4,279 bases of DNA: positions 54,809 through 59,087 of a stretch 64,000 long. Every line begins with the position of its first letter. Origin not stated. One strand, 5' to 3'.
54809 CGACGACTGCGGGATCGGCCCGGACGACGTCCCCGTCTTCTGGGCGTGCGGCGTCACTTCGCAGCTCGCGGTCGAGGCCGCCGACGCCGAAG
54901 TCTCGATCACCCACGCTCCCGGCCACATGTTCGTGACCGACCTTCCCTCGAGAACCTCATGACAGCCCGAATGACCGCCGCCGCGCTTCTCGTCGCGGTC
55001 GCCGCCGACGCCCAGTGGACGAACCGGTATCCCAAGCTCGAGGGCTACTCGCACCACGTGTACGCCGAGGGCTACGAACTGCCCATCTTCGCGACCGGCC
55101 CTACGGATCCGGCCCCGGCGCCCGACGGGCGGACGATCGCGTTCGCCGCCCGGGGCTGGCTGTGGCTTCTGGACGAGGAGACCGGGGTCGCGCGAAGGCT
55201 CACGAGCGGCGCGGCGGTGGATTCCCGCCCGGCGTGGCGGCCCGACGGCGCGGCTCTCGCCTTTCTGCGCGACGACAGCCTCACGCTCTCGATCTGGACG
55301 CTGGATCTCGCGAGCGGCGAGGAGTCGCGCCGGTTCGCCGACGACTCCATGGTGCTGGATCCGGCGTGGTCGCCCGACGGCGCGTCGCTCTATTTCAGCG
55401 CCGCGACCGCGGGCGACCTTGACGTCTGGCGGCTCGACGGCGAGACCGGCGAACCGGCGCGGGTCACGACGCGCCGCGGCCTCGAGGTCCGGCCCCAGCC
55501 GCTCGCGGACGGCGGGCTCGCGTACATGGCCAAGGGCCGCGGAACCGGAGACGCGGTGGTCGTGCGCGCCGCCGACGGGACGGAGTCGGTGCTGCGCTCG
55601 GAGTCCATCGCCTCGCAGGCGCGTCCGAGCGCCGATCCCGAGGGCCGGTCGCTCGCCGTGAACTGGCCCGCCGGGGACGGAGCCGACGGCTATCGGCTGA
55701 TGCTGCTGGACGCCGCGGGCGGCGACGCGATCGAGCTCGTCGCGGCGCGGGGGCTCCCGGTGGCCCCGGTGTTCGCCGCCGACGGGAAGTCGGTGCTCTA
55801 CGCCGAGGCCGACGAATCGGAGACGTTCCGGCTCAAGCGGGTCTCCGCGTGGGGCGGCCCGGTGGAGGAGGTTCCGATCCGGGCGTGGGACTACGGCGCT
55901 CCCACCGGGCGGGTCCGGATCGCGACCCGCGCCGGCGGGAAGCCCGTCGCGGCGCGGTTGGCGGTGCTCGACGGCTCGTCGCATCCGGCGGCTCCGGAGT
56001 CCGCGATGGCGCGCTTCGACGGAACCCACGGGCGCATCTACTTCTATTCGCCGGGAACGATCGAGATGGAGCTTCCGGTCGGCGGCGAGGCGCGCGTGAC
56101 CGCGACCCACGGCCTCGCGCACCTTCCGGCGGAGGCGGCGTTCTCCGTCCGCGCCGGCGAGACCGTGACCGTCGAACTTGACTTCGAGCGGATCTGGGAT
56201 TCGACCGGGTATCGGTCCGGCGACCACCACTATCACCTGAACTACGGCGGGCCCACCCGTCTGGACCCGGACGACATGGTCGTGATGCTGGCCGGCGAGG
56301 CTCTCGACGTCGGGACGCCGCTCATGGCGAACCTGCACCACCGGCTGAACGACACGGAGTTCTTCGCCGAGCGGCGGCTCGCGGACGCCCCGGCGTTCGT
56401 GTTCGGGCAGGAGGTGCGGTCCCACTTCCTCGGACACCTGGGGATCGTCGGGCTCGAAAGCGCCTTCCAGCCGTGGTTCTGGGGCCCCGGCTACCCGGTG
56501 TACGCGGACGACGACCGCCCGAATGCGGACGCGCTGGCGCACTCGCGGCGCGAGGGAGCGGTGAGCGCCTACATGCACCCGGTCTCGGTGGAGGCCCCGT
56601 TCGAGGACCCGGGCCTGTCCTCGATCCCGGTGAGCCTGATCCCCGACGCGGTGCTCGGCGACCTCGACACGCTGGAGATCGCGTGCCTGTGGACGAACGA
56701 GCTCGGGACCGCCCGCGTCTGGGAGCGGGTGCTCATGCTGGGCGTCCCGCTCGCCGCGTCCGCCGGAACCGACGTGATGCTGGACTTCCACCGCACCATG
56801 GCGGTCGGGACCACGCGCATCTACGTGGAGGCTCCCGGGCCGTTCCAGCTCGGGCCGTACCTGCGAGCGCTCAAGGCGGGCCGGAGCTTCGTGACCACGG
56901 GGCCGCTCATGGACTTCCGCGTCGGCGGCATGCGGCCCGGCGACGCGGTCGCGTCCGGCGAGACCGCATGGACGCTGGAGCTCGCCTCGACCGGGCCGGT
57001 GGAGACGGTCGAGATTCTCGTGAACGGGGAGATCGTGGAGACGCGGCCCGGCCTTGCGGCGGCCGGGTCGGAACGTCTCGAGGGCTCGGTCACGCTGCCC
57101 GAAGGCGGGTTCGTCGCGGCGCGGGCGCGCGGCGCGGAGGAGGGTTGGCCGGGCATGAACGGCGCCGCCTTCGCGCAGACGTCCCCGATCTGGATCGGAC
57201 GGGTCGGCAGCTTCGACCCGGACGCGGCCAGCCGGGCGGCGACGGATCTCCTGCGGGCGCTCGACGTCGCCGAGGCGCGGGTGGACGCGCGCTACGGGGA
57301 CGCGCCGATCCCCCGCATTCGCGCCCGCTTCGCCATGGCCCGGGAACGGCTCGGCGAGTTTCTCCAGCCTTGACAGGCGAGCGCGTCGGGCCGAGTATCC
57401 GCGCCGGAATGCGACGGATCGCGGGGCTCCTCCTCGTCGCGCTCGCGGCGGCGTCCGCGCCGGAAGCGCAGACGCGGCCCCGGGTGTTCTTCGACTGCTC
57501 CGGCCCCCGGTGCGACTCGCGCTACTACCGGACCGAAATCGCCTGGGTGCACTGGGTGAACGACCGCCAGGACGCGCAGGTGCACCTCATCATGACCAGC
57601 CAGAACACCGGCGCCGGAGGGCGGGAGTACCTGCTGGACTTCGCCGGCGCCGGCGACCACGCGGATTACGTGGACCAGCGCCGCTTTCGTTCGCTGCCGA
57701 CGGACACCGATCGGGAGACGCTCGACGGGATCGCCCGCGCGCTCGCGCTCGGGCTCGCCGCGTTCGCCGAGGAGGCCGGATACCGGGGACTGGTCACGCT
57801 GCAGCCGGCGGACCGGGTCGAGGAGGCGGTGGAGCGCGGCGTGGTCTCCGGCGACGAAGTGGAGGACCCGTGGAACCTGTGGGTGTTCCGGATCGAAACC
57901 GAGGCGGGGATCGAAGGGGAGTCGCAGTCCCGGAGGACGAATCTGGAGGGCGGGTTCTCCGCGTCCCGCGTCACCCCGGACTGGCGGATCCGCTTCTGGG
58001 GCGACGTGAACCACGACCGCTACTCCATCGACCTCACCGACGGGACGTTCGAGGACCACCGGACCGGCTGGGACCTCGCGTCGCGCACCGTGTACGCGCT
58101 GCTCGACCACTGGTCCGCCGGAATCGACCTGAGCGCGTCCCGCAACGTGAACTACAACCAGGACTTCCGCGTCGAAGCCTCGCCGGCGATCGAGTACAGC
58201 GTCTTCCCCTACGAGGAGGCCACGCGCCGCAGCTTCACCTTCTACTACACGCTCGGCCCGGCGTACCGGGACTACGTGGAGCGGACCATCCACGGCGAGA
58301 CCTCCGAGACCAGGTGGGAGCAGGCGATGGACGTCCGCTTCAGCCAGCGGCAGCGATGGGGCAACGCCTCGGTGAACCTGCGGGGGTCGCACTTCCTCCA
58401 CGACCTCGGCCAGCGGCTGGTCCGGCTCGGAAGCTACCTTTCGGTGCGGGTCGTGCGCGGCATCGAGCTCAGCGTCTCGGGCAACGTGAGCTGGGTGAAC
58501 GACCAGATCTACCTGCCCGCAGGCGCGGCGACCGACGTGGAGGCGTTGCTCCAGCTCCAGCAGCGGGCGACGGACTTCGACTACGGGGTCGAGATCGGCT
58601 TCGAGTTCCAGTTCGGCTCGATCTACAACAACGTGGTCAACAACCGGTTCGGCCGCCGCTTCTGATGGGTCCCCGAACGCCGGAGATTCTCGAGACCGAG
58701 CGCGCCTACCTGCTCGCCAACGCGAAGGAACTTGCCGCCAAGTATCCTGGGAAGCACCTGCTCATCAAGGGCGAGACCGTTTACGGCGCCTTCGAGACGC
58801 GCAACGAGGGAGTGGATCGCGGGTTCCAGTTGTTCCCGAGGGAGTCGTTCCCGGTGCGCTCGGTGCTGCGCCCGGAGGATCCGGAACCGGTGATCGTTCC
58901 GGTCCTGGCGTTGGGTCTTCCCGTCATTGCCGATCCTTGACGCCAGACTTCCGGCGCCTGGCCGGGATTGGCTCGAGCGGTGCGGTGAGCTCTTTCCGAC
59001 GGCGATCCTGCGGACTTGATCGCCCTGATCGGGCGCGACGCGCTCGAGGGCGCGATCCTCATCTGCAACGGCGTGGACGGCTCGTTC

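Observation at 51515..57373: Operon coupling a D-aminoacylase, a DUF1445 D-glutamate-cyclase-like protein and a TolB-propeller/PHP hydrolase behind an HExxH lipoprotein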

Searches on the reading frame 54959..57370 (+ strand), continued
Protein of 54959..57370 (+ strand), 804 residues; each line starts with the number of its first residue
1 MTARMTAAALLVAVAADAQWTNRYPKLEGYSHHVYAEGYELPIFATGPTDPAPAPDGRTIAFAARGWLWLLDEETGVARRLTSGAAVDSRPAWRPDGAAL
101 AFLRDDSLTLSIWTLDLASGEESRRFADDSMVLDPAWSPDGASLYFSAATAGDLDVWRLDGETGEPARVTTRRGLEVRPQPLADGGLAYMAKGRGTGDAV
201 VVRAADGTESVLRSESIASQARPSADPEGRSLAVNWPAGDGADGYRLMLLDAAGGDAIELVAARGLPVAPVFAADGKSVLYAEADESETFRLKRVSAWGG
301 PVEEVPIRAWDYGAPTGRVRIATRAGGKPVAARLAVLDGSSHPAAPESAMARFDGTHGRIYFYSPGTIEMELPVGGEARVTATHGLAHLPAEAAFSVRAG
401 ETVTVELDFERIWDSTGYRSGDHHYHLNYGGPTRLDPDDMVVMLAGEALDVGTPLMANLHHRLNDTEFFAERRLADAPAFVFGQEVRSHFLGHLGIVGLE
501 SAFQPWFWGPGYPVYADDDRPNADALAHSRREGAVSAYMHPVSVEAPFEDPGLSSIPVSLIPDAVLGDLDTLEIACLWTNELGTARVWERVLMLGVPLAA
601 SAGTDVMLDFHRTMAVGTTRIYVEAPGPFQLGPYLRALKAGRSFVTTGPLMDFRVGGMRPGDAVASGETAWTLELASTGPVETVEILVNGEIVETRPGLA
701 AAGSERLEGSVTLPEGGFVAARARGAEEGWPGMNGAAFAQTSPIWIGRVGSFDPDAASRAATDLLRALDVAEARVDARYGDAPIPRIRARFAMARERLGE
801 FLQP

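Call 91: fold_search(model_id=the predicted structure, library=pdb)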
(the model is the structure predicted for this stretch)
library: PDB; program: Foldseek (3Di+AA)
matches with E <= 10: 1679; with E <= 0.001: 982
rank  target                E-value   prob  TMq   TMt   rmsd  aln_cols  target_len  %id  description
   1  5yzm_B                5.4e-13  1.00  0.26  0.34  12.3       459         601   19  Crystal structure of S9 peptidase (inactive form) from Deinococcus radiodurans R1 (released 2018-11-14)
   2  1c5k                  8.7e-13  1.00  0.28  0.56   3.9       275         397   22  THE STRUCTURE OF TOLB, AN ESSENTIAL COMPONENT OF THE TOL-DEPENDENT TRANSLOCATION SYSTEM AND ITS INTERACTIONS WITH THE TR (released 2000-12-06)
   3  1crz                  9.5e-13  1.00  0.29  0.56   3.6       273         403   23  CRYSTAL STRUCTURE OF THE E. COLI TOLB PROTEIN (released 2000-08-16)
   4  6igr_B                9.5e-13  1.00  0.26  0.34  10.6       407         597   19  Crystal structure of S9 peptidase (S514A mutant in inactive state) from Deinococcus radiodurans R1 (released 2018-11-14)
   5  7mx5_B                1.2e-12  1.00  0.23  0.44   6.4       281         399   22  Crystal structure of TolB from Acinetobacter baumannii (released 2021-05-26)
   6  5yzm_C                2.0e-12  1.00  0.26  0.34  10.3       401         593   19  Crystal structure of S9 peptidase (inactive form) from Deinococcus radiodurans R1 (released 2018-11-14)
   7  6pnv                  2.1e-12  1.00  0.28  0.54   2.8       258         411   21  1.42 Angstrom Resolution Crystal Structure of Translocation Protein TolB from Salmonella enterica (released 2019-07-17)
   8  2hqs_A                2.2e-12  1.00  0.27  0.52   5.5       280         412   21  Crystal structure of TolB/Pal complex (released 2007-04-03)
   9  2w8b_B                2.3e-12  1.00  0.28  0.53   4.9       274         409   22  Crystal structure of processed TolB in complex with Pal (released 2009-02-17)
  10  4pwz_A                2.7e-12  1.00  0.27  0.51   4.7       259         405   23  Crystal structure of TolB protein from Yersinia pestis CO92 (released 2014-04-02)
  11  6igr_A                3.2e-12  1.00  0.26  0.34  12.3       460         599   18  Crystal structure of S9 peptidase (S514A mutant in inactive state) from Deinococcus radiodurans R1 (released 2018-11-14)
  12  2ivz_D                3.4e-12  1.00  0.28  0.56   4.0       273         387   23  Structure of TolB in complex with a peptide of the colicin E9 T- domain (released 2006-08-16)
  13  6igp_B                3.4e-12  1.00  0.25  0.34  10.9       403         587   18  Crystal structure of S9 peptidase (inactive state)from Deinococcus radiodurans R1 in P212121 (released 2018-11-14)
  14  3iax_A                3.6e-12  1.00  0.29  0.57   3.4       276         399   22  The crystal structure of the TolB box of Colicin A in complex with TolB reveals important differences in the recruitme (released 2009-10-13)
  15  4pwz_B                3.6e-12  1.00  0.27  0.53   4.5       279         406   22  Crystal structure of TolB protein from Yersinia pestis CO92 (released 2014-04-02)
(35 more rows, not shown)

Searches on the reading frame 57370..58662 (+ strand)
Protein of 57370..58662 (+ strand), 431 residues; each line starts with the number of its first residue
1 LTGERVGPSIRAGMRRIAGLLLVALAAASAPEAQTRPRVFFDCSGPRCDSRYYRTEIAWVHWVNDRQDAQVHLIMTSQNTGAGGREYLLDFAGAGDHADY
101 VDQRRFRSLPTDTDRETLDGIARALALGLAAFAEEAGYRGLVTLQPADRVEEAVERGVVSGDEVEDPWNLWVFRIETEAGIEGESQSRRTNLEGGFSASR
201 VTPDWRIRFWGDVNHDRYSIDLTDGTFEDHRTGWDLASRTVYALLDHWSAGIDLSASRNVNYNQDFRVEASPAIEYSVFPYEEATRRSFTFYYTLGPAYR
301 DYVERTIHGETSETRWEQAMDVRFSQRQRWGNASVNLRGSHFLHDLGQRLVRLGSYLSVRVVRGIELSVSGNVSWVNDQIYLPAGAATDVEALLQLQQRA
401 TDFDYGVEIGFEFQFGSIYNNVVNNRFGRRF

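Call 7: search_protein_families(library=pfam, proteins=[window:57409-58662:+], max_evalue=0.01)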
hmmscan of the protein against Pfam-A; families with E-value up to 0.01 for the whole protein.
window:57409-58662:+ (418 aa): 0 families

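Call 8: search_protein_families(library=ncbifam, proteins=[window:57409-58662:+], max_evalue=0.01)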
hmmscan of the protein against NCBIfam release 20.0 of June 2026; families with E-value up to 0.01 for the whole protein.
window:57409-58662:+ (418 aa): 0 families

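Call 45: search_protein_families(library=pfam, proteins=[window:57370-58662:+], max_evalue=10)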
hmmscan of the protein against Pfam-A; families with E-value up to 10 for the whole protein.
window:57370-58662:+ (431 aa): 1 family
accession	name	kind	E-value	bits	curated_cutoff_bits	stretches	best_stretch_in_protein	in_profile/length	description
PF04338.18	DUF481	-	0.094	13.2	21.1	1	187-377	12-189/210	Protein of unknown function, DUF481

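Call 81: search_protein_representatives(protein=window:57370-58662:+)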
Query: 431 residues. Proteins with E-value up to 0.001 (for the whole library): 2391; up to 1e-10: 1566; up to 1e-30: 790. The best 150 are listed.
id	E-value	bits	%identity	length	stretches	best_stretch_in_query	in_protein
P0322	3.0e-138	477.7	55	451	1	35-427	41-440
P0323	8.7e-127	439.9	51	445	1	20-429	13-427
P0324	7.7e-122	423.6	50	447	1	27-429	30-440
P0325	9.2e-101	354.2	55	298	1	154-428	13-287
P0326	4.6e-97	342.0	44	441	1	29-427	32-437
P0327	2.3e-92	326.5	51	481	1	17-333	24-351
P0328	6.1e-86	305.4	40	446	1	31-429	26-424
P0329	6.6e-85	301.9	42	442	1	26-429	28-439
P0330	2.5e-83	296.7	39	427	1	14-427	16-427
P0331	2.1e-82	293.7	40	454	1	28-428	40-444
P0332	7.6e-82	291.9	40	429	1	21-428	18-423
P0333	3.1e-81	289.9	36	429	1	25-429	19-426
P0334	4.7e-81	289.3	39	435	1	38-427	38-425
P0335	8.8e-81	288.3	41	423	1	32-427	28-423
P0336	2.1e-80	287.1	49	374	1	34-303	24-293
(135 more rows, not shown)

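Call 83: search_solved_structures(query=A4, max_evalue=1)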
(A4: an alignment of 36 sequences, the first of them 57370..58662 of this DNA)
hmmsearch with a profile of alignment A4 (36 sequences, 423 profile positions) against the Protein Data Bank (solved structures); distinct sequences matched with E-value up to 1: 0.

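Call 84: search_protein_families(library=pfam, alignment_id=A4, max_evalue=0.1)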
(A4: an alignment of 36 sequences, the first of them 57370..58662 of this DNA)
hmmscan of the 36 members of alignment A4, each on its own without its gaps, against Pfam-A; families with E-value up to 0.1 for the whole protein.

A. member 1, window:57370-58662:+ (431 aa): 1 family
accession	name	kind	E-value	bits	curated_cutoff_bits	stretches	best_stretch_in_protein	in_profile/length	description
PF04338.18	DUF481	-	0.094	13.2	21.1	0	187-377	12-189/210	Protein of unknown function, DUF481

B. families by the number of members that match (of 36 scanned): 10 families
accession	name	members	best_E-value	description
PF04338.18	DUF481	11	1.4e-05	Protein of unknown function, DUF481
PF19573.5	DUF6089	1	0.0023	Domain of unknown function (DUF6089)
PF13505.12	OMP_b-brl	1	0.012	Outer membrane protein beta-barrel domain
PF03207.18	OspD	1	0.042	Borrelia outer surface protein D (OspD)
PF00553.25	CBM_2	1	0.052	Cellulose binding domain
PF24581.1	DUF7608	1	0.056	Domain of unknown function (DUF7608)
PF06629.18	MipA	1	0.063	MltA-interacting protein MipA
PF13271.11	DUF4062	1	0.079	Domain of unknown function (DUF4062)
PF13315.11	DUF4085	1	0.084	Protein of unknown function (DUF4085)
PF02530.20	Porin_2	1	0.089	Porin subfamily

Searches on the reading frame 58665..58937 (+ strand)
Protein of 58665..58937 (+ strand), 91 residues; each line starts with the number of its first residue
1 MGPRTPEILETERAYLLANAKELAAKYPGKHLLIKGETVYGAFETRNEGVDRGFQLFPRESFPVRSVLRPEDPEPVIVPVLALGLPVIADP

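Call 7: search_protein_families(library=pfam, proteins=[window:58665-58937:+], max_evalue=0.01)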
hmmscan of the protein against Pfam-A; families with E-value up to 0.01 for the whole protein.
window:58665-58937:+ (91 aa): 0 families

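Call 8: search_protein_families(library=ncbifam, proteins=[window:58665-58937:+], max_evalue=0.01)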
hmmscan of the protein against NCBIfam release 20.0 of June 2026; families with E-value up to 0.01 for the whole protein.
window:58665-58937:+ (91 aa): 0 families

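Call 45: search_protein_families(library=pfam, proteins=[window:58665-58937:+], max_evalue=10)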
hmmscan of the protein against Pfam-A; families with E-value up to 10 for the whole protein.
window:58665-58937:+ (91 aa): 0 families
